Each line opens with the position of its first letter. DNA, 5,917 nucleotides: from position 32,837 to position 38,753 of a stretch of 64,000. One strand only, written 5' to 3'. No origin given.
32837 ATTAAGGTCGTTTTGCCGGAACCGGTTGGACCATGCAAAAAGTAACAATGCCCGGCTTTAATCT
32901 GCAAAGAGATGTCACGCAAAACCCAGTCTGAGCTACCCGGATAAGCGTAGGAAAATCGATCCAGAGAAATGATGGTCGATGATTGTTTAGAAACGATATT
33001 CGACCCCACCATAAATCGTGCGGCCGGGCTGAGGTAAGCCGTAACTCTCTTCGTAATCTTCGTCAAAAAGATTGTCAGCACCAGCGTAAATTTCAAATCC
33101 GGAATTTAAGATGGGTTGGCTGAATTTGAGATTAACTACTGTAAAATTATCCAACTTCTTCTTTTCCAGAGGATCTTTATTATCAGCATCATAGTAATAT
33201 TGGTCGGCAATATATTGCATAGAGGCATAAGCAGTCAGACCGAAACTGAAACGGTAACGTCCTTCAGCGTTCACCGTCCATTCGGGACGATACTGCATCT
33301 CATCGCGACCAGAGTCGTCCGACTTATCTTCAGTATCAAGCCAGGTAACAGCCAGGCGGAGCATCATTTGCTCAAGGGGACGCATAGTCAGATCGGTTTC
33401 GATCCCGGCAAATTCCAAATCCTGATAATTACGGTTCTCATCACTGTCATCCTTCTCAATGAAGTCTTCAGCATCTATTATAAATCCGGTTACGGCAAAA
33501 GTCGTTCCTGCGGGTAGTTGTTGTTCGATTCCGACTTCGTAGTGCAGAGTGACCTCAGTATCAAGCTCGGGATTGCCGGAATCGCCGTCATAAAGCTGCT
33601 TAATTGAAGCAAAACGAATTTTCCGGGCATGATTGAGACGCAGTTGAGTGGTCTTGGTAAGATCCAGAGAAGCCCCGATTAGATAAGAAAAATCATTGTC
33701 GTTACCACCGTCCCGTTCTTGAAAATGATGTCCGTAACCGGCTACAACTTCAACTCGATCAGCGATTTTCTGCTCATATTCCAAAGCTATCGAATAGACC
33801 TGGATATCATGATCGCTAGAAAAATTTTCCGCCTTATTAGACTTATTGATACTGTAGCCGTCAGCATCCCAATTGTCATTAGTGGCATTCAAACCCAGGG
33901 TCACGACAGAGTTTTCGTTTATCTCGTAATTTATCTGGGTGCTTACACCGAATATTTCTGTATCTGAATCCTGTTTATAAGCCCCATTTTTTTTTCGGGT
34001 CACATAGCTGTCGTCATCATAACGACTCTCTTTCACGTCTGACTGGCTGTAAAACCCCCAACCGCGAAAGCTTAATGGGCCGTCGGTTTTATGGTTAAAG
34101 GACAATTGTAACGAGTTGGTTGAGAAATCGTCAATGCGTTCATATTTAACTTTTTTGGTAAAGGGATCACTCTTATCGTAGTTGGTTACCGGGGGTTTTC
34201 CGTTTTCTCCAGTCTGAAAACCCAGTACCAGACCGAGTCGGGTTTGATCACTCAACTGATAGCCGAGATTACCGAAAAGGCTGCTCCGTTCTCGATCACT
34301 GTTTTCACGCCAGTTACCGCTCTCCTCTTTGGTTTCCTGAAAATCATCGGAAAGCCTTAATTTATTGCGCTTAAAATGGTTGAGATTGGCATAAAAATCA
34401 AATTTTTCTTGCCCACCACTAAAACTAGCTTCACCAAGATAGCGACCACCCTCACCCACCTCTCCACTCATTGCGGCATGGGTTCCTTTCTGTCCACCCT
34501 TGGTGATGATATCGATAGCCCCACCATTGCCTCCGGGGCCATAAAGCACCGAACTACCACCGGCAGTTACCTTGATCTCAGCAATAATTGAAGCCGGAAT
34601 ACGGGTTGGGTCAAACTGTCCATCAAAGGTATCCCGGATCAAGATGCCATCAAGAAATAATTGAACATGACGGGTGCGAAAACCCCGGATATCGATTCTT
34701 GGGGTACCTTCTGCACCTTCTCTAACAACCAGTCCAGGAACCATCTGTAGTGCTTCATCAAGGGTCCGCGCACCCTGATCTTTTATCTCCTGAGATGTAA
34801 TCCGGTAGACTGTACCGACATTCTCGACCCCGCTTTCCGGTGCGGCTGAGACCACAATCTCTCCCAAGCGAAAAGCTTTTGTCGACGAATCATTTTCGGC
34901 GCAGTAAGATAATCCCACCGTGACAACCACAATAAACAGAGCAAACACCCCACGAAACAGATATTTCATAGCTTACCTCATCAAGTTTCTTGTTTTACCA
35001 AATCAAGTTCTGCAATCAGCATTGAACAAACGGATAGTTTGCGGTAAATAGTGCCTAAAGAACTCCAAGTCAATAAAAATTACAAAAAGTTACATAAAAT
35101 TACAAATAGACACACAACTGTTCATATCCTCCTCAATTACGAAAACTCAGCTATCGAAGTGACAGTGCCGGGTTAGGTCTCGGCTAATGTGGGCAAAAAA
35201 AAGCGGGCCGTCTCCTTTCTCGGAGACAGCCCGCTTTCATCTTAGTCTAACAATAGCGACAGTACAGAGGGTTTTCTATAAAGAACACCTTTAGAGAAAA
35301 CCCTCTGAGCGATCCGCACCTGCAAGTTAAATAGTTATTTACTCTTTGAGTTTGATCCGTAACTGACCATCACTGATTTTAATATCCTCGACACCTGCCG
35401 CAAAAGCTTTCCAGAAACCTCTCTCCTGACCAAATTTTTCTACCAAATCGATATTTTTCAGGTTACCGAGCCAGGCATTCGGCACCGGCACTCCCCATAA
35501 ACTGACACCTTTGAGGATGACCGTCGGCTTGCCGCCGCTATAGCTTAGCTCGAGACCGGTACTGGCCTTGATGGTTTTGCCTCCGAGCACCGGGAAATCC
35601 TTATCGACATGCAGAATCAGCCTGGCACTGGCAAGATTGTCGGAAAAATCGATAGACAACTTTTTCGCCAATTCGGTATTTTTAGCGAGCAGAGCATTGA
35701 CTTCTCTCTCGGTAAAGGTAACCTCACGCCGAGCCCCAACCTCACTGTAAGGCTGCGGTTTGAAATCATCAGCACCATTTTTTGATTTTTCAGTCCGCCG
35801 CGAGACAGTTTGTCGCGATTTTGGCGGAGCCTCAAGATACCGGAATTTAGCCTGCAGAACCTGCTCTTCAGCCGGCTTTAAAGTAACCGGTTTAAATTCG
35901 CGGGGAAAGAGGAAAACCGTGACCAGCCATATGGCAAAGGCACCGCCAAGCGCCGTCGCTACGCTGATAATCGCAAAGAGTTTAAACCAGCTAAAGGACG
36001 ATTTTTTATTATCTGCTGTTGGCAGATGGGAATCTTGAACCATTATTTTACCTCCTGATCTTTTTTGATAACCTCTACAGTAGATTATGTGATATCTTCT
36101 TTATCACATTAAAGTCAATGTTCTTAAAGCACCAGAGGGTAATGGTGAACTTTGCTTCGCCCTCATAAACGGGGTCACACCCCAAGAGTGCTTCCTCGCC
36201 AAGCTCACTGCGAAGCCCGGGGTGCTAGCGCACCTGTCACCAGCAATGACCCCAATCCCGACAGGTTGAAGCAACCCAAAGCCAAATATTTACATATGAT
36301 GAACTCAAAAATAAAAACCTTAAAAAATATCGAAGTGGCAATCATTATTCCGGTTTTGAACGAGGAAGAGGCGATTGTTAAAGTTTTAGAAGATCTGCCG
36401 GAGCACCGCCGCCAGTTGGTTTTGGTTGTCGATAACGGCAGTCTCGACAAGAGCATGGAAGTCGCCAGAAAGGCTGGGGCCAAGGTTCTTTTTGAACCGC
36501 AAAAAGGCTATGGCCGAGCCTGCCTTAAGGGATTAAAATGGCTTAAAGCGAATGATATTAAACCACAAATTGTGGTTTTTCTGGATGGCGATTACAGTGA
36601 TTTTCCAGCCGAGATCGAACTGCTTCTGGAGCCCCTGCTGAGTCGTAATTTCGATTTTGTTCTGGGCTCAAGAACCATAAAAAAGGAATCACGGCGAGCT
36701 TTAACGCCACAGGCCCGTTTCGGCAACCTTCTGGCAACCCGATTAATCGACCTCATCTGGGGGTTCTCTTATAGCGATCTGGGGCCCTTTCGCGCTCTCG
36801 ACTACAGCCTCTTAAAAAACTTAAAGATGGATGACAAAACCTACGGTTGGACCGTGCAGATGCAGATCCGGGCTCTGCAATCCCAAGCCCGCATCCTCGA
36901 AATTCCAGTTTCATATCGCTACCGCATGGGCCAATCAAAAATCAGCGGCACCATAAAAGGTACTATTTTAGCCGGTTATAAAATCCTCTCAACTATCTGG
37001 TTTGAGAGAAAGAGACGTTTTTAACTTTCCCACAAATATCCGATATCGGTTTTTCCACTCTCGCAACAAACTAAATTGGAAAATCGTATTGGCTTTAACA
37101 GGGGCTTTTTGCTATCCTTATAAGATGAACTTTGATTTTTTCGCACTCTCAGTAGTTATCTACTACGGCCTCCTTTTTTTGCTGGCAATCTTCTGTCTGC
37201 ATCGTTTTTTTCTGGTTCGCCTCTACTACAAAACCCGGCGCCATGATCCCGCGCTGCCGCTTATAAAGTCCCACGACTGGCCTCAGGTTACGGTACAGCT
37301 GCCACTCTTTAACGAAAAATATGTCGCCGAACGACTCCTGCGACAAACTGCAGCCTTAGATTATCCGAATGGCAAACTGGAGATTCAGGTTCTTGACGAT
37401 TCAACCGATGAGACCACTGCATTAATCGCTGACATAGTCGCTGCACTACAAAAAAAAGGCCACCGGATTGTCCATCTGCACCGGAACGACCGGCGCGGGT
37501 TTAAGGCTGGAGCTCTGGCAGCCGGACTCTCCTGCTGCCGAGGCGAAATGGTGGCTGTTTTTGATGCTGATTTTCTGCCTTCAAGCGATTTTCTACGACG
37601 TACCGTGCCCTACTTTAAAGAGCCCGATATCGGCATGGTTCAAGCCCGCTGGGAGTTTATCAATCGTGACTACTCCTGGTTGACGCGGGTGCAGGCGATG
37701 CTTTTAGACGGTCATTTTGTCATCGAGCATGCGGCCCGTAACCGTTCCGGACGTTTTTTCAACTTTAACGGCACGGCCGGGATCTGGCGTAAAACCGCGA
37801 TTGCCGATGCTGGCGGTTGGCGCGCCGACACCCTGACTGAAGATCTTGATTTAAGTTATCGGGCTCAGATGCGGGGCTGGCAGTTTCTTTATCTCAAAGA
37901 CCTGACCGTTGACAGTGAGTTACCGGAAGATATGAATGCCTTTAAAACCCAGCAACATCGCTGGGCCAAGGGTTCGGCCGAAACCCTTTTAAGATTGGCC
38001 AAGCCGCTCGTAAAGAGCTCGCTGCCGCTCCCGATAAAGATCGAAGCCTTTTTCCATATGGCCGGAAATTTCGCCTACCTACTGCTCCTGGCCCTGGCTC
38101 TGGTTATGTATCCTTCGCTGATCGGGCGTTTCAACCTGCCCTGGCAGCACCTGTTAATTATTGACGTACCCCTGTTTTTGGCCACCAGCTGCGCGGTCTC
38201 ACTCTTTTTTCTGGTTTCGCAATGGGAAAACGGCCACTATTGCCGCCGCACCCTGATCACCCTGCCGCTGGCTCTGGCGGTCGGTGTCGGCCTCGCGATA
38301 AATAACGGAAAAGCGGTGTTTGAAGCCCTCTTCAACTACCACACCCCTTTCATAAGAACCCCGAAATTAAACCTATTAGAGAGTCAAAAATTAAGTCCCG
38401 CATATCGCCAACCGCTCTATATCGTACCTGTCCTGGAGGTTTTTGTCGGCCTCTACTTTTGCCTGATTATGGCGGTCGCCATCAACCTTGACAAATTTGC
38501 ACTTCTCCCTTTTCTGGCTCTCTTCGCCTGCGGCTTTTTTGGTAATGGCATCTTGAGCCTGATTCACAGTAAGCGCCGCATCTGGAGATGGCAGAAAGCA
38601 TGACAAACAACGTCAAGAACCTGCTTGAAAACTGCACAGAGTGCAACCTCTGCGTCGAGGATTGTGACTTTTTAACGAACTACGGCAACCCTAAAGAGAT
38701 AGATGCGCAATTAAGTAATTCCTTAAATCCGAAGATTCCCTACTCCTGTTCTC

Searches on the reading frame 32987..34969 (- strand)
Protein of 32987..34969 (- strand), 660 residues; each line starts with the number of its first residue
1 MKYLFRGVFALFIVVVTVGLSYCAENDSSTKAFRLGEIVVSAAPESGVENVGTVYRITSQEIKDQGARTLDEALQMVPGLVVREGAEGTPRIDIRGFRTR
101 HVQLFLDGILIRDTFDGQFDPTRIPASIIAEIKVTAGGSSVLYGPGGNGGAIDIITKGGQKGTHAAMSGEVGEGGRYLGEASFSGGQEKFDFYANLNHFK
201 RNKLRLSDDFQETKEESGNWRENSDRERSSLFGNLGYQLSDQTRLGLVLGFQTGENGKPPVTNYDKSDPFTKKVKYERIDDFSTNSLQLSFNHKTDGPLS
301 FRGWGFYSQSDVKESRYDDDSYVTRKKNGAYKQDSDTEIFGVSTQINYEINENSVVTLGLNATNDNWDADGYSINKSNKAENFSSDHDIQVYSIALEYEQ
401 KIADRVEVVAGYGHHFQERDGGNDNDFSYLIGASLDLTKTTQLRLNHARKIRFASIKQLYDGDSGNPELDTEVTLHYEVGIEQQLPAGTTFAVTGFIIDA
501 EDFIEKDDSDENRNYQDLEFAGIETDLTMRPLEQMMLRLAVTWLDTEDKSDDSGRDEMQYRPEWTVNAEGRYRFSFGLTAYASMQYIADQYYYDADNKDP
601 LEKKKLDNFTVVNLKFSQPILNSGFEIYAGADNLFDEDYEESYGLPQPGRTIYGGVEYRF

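Call 34: search_protein_families(library=pfam, proteins=[window:32987-34969:-], max_evalue=0.00001)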
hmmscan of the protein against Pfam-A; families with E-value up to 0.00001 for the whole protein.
window:32987-34969:- (660 aa): 2 families
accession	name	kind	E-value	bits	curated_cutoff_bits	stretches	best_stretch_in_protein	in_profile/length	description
PF00593.30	TonB_dep_Rec_b-barrel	-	8.2e-32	112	27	1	237-634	2-436/436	TonB dependent receptor-like, beta-barrel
PF07715.20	Plug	-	4.2e-21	75.9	23.9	1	51-151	6-107/107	TonB-dependent Receptor Plug Domain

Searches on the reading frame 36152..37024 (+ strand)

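Call 34: search_protein_families(library=pfam, proteins=[window:36152-37024:+], max_evalue=0.00001)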
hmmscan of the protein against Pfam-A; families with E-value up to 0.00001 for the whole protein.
window:36152-37024:+ (290 aa): 1 family
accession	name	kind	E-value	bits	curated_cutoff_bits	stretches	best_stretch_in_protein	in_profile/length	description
PF00535.33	Glycos_transf_2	-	5.9e-17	62.5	23.3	1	64-200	2-142/168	Glycosyl transferase family 2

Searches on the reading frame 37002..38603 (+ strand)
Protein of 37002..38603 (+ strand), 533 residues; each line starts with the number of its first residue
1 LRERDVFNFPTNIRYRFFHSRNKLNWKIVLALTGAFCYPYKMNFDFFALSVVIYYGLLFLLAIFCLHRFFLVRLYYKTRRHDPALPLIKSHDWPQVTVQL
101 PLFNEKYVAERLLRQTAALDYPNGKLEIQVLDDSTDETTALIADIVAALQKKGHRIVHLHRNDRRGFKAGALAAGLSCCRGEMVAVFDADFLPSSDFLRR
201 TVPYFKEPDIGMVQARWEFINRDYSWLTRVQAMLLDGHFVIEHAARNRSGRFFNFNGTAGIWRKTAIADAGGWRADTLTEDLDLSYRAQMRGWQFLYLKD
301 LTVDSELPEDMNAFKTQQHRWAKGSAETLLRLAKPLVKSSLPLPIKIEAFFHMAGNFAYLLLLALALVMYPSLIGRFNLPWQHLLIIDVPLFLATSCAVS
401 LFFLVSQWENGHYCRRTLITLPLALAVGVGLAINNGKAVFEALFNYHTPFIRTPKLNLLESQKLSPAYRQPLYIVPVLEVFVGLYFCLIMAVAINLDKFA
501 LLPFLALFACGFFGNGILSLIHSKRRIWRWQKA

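Call 15: search_protein_families(library=pfam, proteins=[window:37002-38603:+], max_evalue=0.001)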
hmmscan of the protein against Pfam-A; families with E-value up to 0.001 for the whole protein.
window:37002-38603:+ (533 aa): 5 families
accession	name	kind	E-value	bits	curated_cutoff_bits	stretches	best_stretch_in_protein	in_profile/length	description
PF13641.12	Glyco_tranf_2_3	-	4.4e-30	105.8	27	1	94-324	1-230/230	Glycosyltransferase like family 2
PF13632.12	Glyco_trans_2_3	-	1.5e-20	74.3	27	1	184-368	2-194/198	Glycosyl transferase family group 2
PF00535.33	Glycos_transf_2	-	3.1e-17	63.4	23.3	1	99-241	3-132/168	Glycosyl transferase family 2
PF13506.12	Glyco_transf_21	-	4.4e-11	43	21.7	1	168-323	18-174/174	Glycosyl transferase family 21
PF10111.15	Glyco_tranf_2_2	-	2.6e-07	30.9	27.3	1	105-288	12-199/276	Glycosyltransferase like family 2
